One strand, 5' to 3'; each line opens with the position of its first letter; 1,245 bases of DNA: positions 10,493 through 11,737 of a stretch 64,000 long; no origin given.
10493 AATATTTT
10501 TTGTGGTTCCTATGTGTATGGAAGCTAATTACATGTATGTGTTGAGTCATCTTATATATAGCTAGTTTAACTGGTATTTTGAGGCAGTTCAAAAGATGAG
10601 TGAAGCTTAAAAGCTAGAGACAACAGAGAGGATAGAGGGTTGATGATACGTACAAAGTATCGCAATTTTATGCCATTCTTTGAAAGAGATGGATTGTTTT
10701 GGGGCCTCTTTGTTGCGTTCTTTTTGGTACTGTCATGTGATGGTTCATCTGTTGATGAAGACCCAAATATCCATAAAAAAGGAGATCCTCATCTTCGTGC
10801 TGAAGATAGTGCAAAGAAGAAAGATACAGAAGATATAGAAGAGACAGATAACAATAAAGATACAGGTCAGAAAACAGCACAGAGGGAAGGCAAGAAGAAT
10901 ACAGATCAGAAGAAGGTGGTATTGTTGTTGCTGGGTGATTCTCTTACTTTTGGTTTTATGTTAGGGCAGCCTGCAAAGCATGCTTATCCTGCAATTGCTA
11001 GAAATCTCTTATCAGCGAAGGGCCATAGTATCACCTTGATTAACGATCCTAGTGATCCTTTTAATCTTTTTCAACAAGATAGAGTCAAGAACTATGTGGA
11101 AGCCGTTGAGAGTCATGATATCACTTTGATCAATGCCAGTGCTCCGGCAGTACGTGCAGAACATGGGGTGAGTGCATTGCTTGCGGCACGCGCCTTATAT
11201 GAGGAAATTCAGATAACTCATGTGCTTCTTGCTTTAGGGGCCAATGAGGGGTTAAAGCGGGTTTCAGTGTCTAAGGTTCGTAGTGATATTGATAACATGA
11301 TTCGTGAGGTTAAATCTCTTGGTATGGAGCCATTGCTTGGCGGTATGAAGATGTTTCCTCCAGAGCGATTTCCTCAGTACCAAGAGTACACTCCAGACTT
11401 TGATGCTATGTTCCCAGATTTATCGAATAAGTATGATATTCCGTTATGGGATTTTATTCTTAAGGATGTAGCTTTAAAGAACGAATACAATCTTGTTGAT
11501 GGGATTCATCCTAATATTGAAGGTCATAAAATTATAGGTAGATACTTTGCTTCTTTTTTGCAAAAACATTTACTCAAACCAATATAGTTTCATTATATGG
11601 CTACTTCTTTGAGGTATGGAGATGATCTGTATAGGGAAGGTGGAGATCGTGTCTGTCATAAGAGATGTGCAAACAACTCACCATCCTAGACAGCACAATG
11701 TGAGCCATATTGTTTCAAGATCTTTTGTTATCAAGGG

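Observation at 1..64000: Pervasive locus-unique short tandem direct repeats in spacers; repeats inside genes all have 3n unit lengths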

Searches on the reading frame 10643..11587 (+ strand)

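Call 47: search_protein_families(library=pfam, proteins=[window:10643-11587:+], max_evalue=0.01)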
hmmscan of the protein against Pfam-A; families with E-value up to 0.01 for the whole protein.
window:10643-11587:+ (314 aa): 2 families
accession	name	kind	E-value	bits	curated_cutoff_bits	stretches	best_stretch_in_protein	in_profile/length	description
PF13472.12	Lipase_GDSL_2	-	2.6e-12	48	32.9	1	97-297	2-178/178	GDSL-like Lipase/Acylhydrolase family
PF00657.28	Lipase_GDSL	-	6.4e-10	40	23.6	1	95-301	2-207/208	GDSL-like Lipase/Acylhydrolase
